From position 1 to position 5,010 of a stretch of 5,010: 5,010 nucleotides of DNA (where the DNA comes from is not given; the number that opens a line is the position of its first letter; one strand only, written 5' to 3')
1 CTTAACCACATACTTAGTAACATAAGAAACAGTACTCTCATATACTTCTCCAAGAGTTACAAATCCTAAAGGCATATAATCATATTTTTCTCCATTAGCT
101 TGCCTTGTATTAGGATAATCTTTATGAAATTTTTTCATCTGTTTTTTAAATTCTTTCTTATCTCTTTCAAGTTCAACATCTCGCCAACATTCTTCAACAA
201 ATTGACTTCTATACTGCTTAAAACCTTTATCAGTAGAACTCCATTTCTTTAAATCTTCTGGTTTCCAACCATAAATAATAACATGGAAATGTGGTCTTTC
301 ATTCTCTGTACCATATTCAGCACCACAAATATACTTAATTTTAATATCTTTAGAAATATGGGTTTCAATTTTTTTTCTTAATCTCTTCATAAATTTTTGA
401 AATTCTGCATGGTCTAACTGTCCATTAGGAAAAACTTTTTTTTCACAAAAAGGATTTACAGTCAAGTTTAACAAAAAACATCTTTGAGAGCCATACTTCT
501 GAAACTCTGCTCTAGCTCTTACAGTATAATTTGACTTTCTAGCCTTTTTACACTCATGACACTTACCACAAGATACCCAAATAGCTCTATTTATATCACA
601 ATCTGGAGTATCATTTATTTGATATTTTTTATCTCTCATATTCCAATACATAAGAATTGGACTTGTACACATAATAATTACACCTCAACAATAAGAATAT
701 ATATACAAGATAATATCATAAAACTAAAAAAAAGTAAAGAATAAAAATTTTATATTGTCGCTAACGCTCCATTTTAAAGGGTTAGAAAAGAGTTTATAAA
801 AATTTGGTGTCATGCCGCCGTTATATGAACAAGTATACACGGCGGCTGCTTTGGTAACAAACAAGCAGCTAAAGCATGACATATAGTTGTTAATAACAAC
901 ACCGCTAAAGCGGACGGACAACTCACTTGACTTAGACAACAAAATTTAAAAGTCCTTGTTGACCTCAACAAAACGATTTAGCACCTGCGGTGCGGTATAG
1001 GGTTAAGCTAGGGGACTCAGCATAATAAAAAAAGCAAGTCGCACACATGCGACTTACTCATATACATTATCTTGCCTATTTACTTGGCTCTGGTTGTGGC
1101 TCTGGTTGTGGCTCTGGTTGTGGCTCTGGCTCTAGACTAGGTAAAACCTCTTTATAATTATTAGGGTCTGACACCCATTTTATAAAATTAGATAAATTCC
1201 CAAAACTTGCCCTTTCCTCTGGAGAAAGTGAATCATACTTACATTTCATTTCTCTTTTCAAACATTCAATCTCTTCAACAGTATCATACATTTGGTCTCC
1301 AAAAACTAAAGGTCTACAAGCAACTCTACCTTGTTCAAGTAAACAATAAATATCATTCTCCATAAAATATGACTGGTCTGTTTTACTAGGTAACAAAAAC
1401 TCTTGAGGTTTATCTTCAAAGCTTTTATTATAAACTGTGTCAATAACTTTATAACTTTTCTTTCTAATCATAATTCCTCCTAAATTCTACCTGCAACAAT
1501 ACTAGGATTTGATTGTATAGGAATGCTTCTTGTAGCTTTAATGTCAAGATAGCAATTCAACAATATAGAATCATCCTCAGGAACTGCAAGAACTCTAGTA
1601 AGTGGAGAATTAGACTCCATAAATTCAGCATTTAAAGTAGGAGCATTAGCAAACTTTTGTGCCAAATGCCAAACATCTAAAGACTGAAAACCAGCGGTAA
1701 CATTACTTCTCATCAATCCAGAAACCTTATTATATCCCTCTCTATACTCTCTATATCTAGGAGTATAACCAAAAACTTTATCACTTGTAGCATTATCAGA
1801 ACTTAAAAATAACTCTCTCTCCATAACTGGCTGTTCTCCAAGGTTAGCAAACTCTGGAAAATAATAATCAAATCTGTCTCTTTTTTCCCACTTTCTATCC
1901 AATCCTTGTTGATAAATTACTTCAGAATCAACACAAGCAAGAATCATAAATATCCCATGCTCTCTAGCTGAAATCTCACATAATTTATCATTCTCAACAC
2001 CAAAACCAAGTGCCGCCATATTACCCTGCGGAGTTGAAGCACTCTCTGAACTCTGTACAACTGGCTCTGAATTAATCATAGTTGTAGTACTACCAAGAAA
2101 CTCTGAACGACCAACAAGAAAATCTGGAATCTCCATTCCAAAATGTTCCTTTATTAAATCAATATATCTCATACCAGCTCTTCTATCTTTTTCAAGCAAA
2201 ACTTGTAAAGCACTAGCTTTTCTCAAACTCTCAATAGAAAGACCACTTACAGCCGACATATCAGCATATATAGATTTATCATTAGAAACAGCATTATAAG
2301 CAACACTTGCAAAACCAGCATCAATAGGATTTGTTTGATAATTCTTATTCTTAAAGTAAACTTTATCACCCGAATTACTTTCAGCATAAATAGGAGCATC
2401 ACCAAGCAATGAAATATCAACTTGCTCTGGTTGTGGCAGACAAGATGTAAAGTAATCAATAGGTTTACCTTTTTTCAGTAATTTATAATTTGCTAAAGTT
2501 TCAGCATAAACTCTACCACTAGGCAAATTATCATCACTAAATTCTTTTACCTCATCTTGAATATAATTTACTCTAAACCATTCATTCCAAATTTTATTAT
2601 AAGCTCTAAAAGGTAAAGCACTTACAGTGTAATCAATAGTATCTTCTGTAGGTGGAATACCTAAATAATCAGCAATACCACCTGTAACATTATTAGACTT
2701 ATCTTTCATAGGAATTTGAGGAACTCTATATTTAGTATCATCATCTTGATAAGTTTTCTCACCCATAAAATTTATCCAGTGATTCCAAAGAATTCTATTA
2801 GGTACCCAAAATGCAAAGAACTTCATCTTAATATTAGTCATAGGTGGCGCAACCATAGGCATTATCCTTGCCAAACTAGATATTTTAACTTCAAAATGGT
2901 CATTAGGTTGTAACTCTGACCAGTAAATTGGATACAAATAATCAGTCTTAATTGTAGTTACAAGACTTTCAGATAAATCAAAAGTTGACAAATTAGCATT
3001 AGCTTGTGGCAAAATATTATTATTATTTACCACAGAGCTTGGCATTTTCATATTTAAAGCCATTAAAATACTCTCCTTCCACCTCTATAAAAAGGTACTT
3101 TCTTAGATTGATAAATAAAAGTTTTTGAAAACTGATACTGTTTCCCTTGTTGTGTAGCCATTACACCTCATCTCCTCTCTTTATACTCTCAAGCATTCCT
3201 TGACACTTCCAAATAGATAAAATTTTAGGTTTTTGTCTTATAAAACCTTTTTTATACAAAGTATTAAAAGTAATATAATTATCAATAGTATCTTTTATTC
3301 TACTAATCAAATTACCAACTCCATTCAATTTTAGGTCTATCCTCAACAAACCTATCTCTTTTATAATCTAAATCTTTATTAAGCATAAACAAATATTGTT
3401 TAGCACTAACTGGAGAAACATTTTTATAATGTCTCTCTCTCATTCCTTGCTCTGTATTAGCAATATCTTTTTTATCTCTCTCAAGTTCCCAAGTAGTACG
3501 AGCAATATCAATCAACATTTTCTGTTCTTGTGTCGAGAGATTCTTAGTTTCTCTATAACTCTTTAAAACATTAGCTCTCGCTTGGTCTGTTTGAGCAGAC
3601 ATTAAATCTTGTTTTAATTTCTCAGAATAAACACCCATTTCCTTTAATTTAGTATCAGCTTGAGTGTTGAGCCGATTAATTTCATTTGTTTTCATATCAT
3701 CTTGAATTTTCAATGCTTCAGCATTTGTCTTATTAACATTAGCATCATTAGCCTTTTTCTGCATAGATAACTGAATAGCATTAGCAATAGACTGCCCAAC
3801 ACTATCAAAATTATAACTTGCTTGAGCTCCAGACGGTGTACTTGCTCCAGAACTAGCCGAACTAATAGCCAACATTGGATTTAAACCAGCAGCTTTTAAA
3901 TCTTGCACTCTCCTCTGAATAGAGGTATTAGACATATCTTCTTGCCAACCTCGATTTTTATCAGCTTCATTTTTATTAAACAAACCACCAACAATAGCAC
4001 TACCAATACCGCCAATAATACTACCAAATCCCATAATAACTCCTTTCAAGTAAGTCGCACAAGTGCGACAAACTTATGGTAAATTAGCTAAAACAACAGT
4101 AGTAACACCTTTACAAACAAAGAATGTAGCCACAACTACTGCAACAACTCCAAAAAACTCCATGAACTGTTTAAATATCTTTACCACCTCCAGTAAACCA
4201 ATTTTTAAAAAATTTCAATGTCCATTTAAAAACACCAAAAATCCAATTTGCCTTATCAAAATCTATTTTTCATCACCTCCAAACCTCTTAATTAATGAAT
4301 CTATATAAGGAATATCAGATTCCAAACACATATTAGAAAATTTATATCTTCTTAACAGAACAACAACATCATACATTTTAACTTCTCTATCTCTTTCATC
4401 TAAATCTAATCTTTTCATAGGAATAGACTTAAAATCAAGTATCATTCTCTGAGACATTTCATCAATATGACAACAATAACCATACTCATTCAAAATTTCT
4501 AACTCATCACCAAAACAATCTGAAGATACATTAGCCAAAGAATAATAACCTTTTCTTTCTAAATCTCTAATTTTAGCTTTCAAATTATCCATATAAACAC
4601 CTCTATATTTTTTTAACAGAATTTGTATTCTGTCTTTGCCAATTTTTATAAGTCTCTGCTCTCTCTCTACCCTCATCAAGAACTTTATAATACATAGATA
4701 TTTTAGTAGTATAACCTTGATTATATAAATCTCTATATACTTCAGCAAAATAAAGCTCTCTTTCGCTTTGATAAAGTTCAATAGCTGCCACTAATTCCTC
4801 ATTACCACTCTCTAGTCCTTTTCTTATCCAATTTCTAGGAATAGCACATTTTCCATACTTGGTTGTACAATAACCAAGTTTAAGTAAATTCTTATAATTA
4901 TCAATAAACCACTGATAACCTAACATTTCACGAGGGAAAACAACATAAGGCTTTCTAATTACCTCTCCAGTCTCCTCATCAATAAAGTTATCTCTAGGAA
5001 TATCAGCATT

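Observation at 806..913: Dense cluster of nested G/C-rich inverted repeats (candidate three-way junction) in the Rep-proximal intergenic region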

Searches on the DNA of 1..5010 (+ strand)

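Call 4: search_rna_families(source=window, threshold=evalue, max_evalue=10, show_alignments=3)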
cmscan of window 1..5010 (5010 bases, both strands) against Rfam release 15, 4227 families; matches with E-value up to 10: 9.
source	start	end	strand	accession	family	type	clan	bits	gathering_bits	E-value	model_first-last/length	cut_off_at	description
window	1018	1074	-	RF00666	mir-32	Gene; miRNA;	-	25.5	70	0.019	1-70/70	no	mir-32 microRNA precursor family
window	2461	2501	-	RF02751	ES036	Gene; sRNA;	-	21.5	37.6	0.93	1-43/43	no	ES036 (CssrF) sRNA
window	1210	1313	-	RF01202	sn2991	Gene; snRNA; snoRNA; CD-box;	-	21.5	60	2.1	1-98/98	no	Small nucleolar RNA sn2991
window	1904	2017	-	RF01965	RMST_4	Gene; lncRNA;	-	21.2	40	1.5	1-108/108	no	Rhabdomyosarcoma 2 associated transcript conserved region 4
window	2730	2800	-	RF00324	snoMBII-202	Gene; snRNA; snoRNA; CD-box;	-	19.5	40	1.5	1-84/84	no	Small nucleolar RNA MBII-202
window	2329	2428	-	RF00265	SNORA69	Gene; snRNA; snoRNA; HACA-box;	-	19.2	47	7.1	1-132/132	no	Small nucleolar RNA SNORA69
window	366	465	-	RF00410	SNORA2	Gene; snRNA; snoRNA; HACA-box;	CL00021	18.6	70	9.8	1-137/137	no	Small nucleolar RNA SNORA2/SNORA34 family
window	2465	2486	-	RF02929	algC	Cis-reg;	-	17.5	33.8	8.4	1-52/52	no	algC RNA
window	3584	3673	-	RF00292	snoTBR5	Gene; snRNA; snoRNA; CD-box;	-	16.1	44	4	1-94/94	no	Small nucleolar RNA TBR5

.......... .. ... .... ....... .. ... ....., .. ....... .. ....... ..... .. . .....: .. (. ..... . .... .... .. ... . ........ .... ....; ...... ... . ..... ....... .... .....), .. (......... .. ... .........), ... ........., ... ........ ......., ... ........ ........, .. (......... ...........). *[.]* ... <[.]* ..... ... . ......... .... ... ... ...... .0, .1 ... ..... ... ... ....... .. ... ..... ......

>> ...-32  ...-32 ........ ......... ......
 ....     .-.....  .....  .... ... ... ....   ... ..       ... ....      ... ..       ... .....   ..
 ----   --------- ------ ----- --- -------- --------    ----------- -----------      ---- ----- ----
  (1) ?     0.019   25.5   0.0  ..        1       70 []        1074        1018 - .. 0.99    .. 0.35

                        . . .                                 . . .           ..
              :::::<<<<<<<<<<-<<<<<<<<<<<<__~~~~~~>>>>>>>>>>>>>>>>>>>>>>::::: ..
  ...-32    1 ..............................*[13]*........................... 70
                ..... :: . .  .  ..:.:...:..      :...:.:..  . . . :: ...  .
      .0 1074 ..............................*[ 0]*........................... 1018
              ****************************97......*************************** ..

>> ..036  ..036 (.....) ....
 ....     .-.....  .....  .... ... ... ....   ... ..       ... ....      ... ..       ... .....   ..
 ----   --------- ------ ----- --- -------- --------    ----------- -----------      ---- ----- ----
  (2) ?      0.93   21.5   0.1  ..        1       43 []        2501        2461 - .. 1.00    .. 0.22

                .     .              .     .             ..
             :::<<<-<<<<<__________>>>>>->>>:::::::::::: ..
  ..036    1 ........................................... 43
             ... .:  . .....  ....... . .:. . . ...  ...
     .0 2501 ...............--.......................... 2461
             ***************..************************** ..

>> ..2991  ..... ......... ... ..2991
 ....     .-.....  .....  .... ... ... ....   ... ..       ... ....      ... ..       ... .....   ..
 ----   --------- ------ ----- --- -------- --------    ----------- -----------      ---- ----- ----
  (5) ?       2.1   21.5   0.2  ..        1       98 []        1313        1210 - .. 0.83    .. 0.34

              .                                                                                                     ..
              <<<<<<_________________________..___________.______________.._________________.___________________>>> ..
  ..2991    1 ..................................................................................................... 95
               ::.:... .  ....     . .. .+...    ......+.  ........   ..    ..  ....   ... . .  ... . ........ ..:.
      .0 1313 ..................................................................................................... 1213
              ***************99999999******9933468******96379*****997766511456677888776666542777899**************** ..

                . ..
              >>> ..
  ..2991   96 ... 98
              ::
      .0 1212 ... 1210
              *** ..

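Call 12: search_dna_similar(query=window:1-5010:+, collection=phages, mode=near, max_rows=30)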
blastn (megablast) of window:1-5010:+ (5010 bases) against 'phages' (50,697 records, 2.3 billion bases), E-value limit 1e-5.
Records with a match: 1; places in all: 1; records where one place covers at least 80% of the query: 0.
Best place of each record, by identity: 80-90% 1.
By first word of the organism name: Gokushovirus 1.
By host as written in the record: raccoon 1.
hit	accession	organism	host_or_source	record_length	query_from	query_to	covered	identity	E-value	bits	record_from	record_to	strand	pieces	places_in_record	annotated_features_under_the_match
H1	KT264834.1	Gokushovirus WZ-2015a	raccoon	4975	2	4982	41%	83.5%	0e+0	1894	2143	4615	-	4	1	VP4 | VP2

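Call 13: search_dna_similar(query=window:673-1075:+, collection=phages, mode=distant, max_rows=40, max_evalue=0.01)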
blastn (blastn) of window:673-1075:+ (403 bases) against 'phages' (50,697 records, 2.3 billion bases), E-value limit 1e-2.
Records with a match: 2; places in all: 2; records where one place covers at least 80% of the query: 0.
Best place of each record, by identity: 80-90% 2.
By first word of the organism name: Gokushovirus 1; Microviridae 1.
By host as written in the record: raccoon 1; - 1.
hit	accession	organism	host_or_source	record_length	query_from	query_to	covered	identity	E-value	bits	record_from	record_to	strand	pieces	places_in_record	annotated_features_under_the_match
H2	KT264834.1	Gokushovirus WZ-2015a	raccoon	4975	5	216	53%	85.8%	2e-62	244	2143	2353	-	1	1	none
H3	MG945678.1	Microviridae sp.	pig feces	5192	124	172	12%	85.7%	5e-6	58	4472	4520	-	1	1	none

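Call 15: get_annotated_region(hit=H2, flank=2500)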
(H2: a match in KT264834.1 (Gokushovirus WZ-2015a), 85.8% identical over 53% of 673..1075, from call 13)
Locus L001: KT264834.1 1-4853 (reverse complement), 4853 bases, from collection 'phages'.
description: Gokushovirus WZ-2015a isolate 86Rcn01, complete genome.
organism: Gokushovirus WZ-2015a (NCBI taxid 1758150)
taxonomy: Viruses; Monodnaviria; Sangervirae; Phixviricota; Malgrandaviricetes; Petitvirales; Microviridae; Gokushovirinae
host: raccoon; source: -; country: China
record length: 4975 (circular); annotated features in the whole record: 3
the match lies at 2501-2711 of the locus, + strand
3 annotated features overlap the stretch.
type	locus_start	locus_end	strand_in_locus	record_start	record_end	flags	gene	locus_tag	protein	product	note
CDS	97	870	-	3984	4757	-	-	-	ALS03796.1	VP2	-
CDS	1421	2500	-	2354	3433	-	-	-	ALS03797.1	VP4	-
CDS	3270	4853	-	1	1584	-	-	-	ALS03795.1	VP1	-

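Call 16: get_annotated_region(hit=H3, flank=2600)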
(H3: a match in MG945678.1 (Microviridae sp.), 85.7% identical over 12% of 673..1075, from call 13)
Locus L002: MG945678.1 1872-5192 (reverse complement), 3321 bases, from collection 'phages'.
description: UNVERIFIED: Microviridae sp. isolate 957-1801, complete genome.
organism: Microviridae sp. (NCBI taxid 2202644)
taxonomy: Viruses; Monodnaviria; Sangervirae; Phixviricota; Malgrandaviricetes; Petitvirales; Microviridae
host: -; source: pig feces; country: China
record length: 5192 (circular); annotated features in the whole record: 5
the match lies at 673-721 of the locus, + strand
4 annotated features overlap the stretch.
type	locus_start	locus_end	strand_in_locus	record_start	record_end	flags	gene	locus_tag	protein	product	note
misc_feature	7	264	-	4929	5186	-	-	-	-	-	similar to hypothetical protein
misc_feature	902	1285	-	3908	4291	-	-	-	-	-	similar to hypothetical protein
misc_feature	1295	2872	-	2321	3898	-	-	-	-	-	similar to VP1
misc_feature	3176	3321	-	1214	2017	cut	-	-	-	-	similar to VP2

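Call 81: build_rna_model(alignment_id=A2, structure=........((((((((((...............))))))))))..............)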
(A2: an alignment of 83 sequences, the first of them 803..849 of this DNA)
Model R1 built from alignment A2 (83 sequences, 57 columns); structure: as given.
model positions 47; base pairs 10; branch points 0; effective number of sequences 83; information 0.917 bits per position. Calibrated on 0.2 Mb of random sequence (short: E-values are rough).
structure used (alignment columns):
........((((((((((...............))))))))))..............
